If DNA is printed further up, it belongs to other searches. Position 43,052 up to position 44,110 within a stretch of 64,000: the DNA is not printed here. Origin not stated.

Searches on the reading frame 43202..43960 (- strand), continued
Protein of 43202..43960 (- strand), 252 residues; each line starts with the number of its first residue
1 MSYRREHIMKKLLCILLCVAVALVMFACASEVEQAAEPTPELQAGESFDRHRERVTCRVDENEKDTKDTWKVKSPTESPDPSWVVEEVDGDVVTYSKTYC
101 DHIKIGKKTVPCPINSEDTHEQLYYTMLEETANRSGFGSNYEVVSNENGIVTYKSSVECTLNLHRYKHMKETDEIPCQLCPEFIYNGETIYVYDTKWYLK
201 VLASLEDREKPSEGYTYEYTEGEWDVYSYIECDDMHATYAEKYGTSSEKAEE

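Call 76: fold_search(model_id=the predicted structure, library=viral)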
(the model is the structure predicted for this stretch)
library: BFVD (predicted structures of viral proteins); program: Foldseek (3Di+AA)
matches with E <= 10: 287; with E <= 0.001: 0
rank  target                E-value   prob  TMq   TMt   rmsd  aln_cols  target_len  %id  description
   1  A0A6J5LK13            3.3e-01  0.10  0.17  0.19  28.5       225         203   12  Uncharacterized protein [uncultured Caudovirales phage]
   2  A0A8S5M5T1            3.8e-01  0.07  0.12  0.08  16.3       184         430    9  Uncharacterized protein [Podoviridae sp. ctaNW81]
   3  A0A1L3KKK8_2          4.7e-01  0.05  0.12  0.04  29.4       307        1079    8  (no name in the UniProt tables at hand)
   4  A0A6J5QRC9            5.0e-01  0.21  0.17  0.15  11.7       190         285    7  Uncharacterized protein [uncultured Caudovirales phage]
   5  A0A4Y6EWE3            5.0e-01  0.03  0.10  0.09  28.7       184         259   10  Major tail protein [Mycobacterium phage LilSpotty]
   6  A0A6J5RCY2            5.8e-01  0.60  0.33  0.13  19.3       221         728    7  Uncharacterized protein [uncultured Caudovirales phage]
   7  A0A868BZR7            6.2e-01  0.06  0.13  0.11  22.4       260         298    6  Tail fiber protein [Xanthomonas phage Xaa_vB_phi31]
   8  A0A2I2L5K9            6.9e-01  0.44  0.15  0.08  16.2        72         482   10  Mre11/SbcD-like exonuclease [Orpheovirus IHUMI-LCC2]
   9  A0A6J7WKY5            7.2e-01  0.18  0.10  0.22  14.1        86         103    8  Uncharacterized protein [uncultured Caudovirales phage]
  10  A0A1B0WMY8            7.6e-01  0.12  0.17  0.17  14.6       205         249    9  (no name in the UniProt tables at hand)
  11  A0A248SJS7            7.6e-01  0.06  0.14  0.13  20.0       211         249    9  (no name in the UniProt tables at hand)
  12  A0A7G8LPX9            8.0e-01  0.13  0.13  0.29  14.7       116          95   12  Uncharacterized protein [Mycobacterium phage MrMiyagi]
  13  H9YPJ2                8.5e-01  0.16  0.14  0.23  15.9       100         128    9  (no name in the UniProt tables at hand)
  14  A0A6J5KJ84            8.5e-01  0.16  0.16  0.14  11.7        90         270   14  DUF6745 domain-containing protein [uncultured Caudovirales phage]
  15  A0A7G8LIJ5            8.9e-01  0.02  0.09  0.10  28.9       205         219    9  Major tail protein [Gordonia phage Rabbitrun]
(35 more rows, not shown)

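Call 89: search_protein_families(library=pfam, alignment_id=A6, max_evalue=0.01)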
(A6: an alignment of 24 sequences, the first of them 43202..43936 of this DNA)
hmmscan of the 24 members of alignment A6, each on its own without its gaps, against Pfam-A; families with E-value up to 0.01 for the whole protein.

A. member 1, window:43202-43936:- (244 aa): 0 families

B. families by the number of members that match (of 24 scanned): 2 families
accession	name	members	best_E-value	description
PF06679.17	DUF1180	1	0.0037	Membrane protein FAM174-like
PF23928.1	DUF7266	1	0.0043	Family of unknown function (DUF7266)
